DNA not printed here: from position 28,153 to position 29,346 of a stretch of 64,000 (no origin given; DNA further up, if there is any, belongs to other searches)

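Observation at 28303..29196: DUF4338 domain recurrently coupled to unrelated transposases (a passenger in an IS66-family element, and an N-terminal fusion to an ISAs1-family transposase)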

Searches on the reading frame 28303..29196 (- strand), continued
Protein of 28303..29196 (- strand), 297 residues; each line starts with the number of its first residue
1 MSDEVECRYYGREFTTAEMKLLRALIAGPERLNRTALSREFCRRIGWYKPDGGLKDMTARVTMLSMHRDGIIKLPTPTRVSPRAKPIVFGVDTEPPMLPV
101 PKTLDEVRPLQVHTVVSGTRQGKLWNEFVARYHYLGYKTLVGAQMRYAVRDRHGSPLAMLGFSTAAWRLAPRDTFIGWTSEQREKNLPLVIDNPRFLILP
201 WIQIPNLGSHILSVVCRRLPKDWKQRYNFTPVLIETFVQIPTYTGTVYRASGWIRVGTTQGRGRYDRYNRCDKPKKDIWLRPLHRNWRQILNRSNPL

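Call 56: search_protein_families(library=pfam, proteins=[window:28303-29196:-, L075:6907-8307:+, L058:3357-5357:+, L072:1842-3047:-, L017:732-1622:+], max_evalue=10)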
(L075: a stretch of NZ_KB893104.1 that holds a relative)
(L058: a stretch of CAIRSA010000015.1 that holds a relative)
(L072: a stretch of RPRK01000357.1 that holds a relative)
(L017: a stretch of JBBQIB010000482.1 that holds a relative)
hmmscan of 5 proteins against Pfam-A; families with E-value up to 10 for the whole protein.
window:28303-29196:- (297 aa): 1 family
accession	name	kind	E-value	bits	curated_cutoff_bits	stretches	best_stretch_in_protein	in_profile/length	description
PF14236.12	DruA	-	2.1e-40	139.1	27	1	104-269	44-227/297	Druantia protein DruA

L075:6907-8307:+ (466 aa): 1 family
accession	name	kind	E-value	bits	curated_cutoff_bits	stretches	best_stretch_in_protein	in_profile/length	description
PF20683.2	DUF6819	-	0.057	13.5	23.5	1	309-350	58-99/171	Domain of unknown function (DUF6819)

L058:3357-5357:+ (666 aa): 0 families

L072:1842-3047:- (401 aa): 0 families

L017:732-1622:+ (296 aa): 5 families
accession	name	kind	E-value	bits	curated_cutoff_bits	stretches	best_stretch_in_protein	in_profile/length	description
PF25366.1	RUFY4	-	0.031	15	27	1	49-116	13-78/90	RUFY4-like domain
PF16535.10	T3SSipB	-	0.048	14.4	31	1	29-113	15-94/155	Type III cell invasion protein SipB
PF05130.17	FlgN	-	0.12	13.3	30.5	1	46-116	30-104/147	FlgN protein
PF13007.12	LZ_Tnp_IS66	-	0.25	12.5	22.9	1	106-159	3-67/71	Transposase C of IS166 homeodomain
PF24564.1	DUF7605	-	0.26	11.6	27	1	42-111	60-128/183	Domain of unknown function (DUF7605)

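Call 58: search_dna_similar(query=window:28303-29196:-, collection=plasmids, mode=protein, max_rows=40, rows=spread)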
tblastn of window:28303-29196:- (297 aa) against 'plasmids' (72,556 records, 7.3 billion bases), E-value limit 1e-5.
Records with a match: 2; places in all: 3; records where one place covers at least 80% of the query: 1.
Best place of each record, by identity: <60% 2.
By first word of the organism name: Candidatus 2.
By predicted mobility (MOB-suite, as given by PLSDB): non-mobilizable 2.
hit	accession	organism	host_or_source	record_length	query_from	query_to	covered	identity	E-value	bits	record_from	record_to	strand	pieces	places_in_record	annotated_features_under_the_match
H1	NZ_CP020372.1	Candidatus Thiodictyon syntrophicum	meromictic lake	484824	1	292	98%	36.3%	1e-57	206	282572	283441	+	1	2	DUF4338 domain-containing protein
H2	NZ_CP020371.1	Candidatus Thiodictyon syntrophicum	meromictic lake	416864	107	291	62%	40.1%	6e-28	120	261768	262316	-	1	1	ISAs1 family transposase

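Call 59: get_annotated_region(hit=H1, flank=4000)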
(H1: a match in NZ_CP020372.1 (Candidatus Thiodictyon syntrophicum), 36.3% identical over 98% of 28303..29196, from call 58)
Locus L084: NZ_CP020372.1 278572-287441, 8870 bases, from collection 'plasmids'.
description: Candidatus Thiodictyon syntrophicum strain Cad16T plasmid pTs485, complete sequence
organism: Candidatus Thiodictyon syntrophicum (NCBI taxid 1166950)
taxonomy: Bacteria; Pseudomonadota; Gammaproteobacteria; Chromatiales; Chromatiaceae; Thiodictyon; Candidatus Thiodictyon syntrophicum
host: -; source: meromictic lake; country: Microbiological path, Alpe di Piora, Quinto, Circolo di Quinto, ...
typing (MOB-suite, as given by PLSDB): non-mobilizable
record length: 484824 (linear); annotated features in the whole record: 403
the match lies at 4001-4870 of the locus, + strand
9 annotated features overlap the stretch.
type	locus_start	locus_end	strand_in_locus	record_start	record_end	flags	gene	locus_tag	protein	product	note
CDS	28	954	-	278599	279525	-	-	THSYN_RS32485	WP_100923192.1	alpha/beta fold hydrolase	-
CDS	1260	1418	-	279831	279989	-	-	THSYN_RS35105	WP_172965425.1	hypothetical protein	-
CDS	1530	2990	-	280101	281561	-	-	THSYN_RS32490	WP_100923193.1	FAD-dependent oxidoreductase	-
CDS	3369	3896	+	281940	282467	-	-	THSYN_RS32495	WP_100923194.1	DUF2235 domain-containing protein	-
CDS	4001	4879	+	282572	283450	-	-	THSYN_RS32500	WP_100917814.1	DUF4338 domain-containing protein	-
CDS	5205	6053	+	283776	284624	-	-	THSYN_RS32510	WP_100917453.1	site-specific integrase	-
CDS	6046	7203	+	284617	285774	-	-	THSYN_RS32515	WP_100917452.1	IS91 family transposase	-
CDS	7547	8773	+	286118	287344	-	-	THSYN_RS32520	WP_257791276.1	IS4 family transposase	-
CDS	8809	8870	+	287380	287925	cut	-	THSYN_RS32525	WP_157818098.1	DUF2235 domain-containing protein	-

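Call 60: get_annotated_region(hit=H2, flank=3000)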
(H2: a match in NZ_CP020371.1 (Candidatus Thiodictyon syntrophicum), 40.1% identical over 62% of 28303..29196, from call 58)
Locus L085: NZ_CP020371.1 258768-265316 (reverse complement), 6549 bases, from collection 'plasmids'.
description: Candidatus Thiodictyon syntrophicum strain Cad16T plasmid pTs417, complete sequence
organism: Candidatus Thiodictyon syntrophicum (NCBI taxid 1166950)
taxonomy: Bacteria; Pseudomonadota; Gammaproteobacteria; Chromatiales; Chromatiaceae; Thiodictyon; Candidatus Thiodictyon syntrophicum
host: -; source: meromictic lake; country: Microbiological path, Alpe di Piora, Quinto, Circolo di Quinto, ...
typing (MOB-suite, as given by PLSDB): non-mobilizable
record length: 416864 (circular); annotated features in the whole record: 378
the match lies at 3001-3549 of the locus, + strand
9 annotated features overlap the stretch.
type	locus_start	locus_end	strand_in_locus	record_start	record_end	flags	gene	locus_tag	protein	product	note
CDS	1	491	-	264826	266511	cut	-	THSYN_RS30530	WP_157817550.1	IS66 family transposase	-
CDS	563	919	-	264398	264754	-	tnpB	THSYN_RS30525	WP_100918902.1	IS66 family insertion sequence element accessory protein TnpB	-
CDS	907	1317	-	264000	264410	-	-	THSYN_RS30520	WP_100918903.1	hypothetical protein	-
CDS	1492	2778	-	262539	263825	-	-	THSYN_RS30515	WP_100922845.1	ISKra4 family transposase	-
CDS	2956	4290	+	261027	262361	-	-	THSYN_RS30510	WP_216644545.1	ISAs1 family transposase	-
CDS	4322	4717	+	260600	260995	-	-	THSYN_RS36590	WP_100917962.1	hypothetical protein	-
CDS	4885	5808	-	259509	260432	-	traF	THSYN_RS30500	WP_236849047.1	conjugal transfer protein TraF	-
CDS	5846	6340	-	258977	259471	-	-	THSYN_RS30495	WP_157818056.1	FlhC family transcriptional regulator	GO:0045893 - positive regulation of DNA-templated transcription [Evidence IEA]; GO:1902208 - regulation of ...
CDS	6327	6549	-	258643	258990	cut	-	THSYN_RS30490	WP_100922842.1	hypothetical protein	-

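Call 66: find_encoding_contigs(protein=P0037, flank=3500, max_places=10)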
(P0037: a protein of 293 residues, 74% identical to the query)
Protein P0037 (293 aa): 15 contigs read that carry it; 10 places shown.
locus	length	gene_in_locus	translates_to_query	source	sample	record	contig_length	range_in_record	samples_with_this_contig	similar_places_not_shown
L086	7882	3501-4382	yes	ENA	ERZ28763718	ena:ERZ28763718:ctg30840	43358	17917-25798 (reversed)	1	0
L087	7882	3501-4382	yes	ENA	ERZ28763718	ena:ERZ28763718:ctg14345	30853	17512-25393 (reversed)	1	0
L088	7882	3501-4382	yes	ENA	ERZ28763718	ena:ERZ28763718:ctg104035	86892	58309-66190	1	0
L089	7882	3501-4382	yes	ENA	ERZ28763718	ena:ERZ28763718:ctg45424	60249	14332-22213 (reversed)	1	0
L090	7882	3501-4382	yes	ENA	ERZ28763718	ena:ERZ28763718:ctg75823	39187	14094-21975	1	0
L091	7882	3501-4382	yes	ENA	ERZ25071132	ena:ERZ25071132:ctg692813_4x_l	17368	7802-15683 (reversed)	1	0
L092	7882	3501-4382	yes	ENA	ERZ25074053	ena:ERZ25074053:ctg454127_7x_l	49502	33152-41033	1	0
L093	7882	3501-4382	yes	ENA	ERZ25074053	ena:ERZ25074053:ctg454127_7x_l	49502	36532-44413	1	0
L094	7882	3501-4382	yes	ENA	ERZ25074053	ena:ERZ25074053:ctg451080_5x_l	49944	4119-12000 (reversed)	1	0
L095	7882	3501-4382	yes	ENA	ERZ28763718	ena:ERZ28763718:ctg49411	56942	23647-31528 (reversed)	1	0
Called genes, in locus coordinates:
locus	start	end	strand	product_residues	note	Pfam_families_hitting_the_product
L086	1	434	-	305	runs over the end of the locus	-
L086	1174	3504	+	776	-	PF03050:DDE_Tnp_IS66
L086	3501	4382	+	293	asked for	PF14236:DruA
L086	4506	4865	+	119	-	PF01527:HTH_Tnp_1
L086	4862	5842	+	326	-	PF13384:HTH_23, PF13518:HTH_28, PF13565:HTH_32, PF00665:rve, PF13683:rve_3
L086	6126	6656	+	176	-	-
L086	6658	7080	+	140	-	-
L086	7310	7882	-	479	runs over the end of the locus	PF05598:DUF772 (weak), PF01609:DDE_Tnp_1, PF13751:DDE_Tnp_1_6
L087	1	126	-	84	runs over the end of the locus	-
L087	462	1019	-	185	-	PF08241:Methyltransf_11 (faint), PF13649:Methyltransf_25 (weak)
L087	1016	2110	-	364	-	PF27765:UCP032817-like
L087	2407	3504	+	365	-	PF03050:DDE_Tnp_IS66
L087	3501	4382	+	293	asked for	PF14236:DruA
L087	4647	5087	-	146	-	PF01381:HTH_3, PF13443:HTH_26 (weak), PF13560:HTH_31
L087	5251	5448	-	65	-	-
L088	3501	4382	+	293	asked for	PF14236:DruA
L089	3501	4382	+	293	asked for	PF14236:DruA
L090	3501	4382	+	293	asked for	PF14236:DruA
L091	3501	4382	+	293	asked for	PF14236:DruA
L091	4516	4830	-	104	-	PF14236:DruA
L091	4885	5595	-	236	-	PF14236:DruA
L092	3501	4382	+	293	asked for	PF14236:DruA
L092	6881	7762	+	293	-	PF14236:DruA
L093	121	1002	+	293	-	PF14236:DruA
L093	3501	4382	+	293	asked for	PF14236:DruA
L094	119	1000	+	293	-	PF14236:DruA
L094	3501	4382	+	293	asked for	PF14236:DruA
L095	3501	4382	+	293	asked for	PF14236:DruA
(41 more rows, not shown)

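Call 72: search_protein_families(library=ncbifam, proteins=[L075:6907-8307:+, L058:3357-5357:+, L027:4284-5987:+, L072:1842-3047:-, P0404, P0364, P0399, L030:3743-5440:+], max_evalue=1)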
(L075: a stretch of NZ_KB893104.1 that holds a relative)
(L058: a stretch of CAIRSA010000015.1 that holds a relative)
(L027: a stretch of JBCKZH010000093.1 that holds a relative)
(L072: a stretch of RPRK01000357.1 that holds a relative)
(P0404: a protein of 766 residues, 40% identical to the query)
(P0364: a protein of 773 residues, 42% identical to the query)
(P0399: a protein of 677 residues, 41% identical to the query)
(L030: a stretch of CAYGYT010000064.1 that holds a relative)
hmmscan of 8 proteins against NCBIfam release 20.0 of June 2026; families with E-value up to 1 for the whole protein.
L075:6907-8307:+ (466 aa): 2 families
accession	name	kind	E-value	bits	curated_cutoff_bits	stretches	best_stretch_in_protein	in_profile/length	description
NF033572.1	transpos_ISKra4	equivalog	7.3e-31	107.7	205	1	161-448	143-422/422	ISKra4 family transposase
NF033529.1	transpos_ISLre2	equivalog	8.7e-07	28.5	200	1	131-447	33-322/382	ISLre2 family transposase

L058:3357-5357:+ (666 aa): 1 family
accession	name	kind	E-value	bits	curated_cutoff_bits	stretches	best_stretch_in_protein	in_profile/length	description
TIGR04247.1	NosD_copper_fam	subfamily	1.3e-06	27.3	300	1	251-348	27-121/377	nitrous oxide reductase family maturation protein NosD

L027:4284-5987:+ (567 aa): 3 families
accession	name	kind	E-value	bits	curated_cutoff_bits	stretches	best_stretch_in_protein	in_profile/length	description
NF033551.1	transpos_IS1182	equivalog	5e-06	25.7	270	1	228-315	259-343/488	IS1182 family transposase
NF033592.1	transpos_IS4_1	equivalog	7.4e-05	22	115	1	232-373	133-256/332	IS4 family transposase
NF033593.1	transpos_ISNCY_1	equivalog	0.0043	15.8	325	1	231-325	296-387/444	ISNCY family transposase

L072:1842-3047:- (401 aa): 0 families

P0404 (766 aa): 2 families
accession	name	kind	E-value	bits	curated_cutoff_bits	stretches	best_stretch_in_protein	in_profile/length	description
NF033592.1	transpos_IS4_1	equivalog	7.2e-35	120.6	115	1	343-660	20-327/332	IS4 family transposase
NF049921.1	transpos_IS701_2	equivalog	0.021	14.3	250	1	505-653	145-279/318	IS701 family transposase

P0364 (773 aa): 7 families
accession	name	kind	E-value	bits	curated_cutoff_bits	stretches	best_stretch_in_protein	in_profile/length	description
NF033590.1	transpos_IS4_3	equivalog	2.1e-127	425.5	160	1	352-750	1-405/405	IS4 family transposase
NF049926.2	IS4_FS_Nterm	equivalog_domain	9.1e-13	47.7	27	1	304-360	2-57/58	IS4/Tn5 family transposase DNA-binding protein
NF033591.1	transpos_IS4_2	equivalog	3.8e-08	32.8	152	1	600-663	214-275/340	IS4 family transposase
NF049921.1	transpos_IS701_2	equivalog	9.2e-05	22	250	1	614-648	237-270/318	IS701 family transposase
NF033592.1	transpos_IS4_1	equivalog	0.0029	16.8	115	1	614-649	277-312/332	IS4 family transposase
NF049925.1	transpos_IS4_4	equivalog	0.005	15.6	250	1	600-647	303-349/449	IS4 family transposase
NF049999.1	transpos_IS701_3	equivalog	0.0066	15.4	170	1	612-661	304-353/412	IS701 family transposase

P0399 (677 aa): 6 families
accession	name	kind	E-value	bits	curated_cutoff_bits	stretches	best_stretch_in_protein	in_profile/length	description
NF033545.0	transpos_IS630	equivalog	1e-58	199.1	100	1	343-649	2-297/299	IS630 family transposase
NF033577.2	transpos_IS481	equivalog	6.3e-07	29.2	224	1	344-651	3-267/284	IS481 family transposase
NF033516.0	transpos_IS3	equivalog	1e-06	28.2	160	2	581-652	279-353/369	IS3 family transposase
NF033546.1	transpos_IS21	equivalog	3.7e-05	23.4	160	1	550-656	157-272/294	IS21 family transposase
NF006900.1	PRK09390.1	equivalog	0.028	13.9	255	1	321-376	130-180/203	response regulator FixJ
NF047595.1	IS66_ISRel24_TnpA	equivalog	0.05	14.2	74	1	341-385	8-53/113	IS66-like element accessory protein TnpA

L030:3743-5440:+ (565 aa): 5 families
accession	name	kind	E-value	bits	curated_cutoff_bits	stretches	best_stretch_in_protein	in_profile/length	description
NF033540.2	transpos_IS701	equivalog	2.4e-05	23.8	150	1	264-480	167-360/363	IS701 family transposase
NF033551.1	transpos_IS1182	equivalog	3.1e-05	23.1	270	1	226-313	258-343/488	IS1182 family transposase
NF033592.1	transpos_IS4_1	equivalog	3.5e-05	23.1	115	1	225-470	127-319/332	IS4 family transposase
NF033580.1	transpos_IS5_3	equivalog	0.021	14.4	110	1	246-327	137-218/258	IS5 family transposase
NF049999.1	transpos_IS701_3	equivalog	0.041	12.8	170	1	411-490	290-368/412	IS701 family transposase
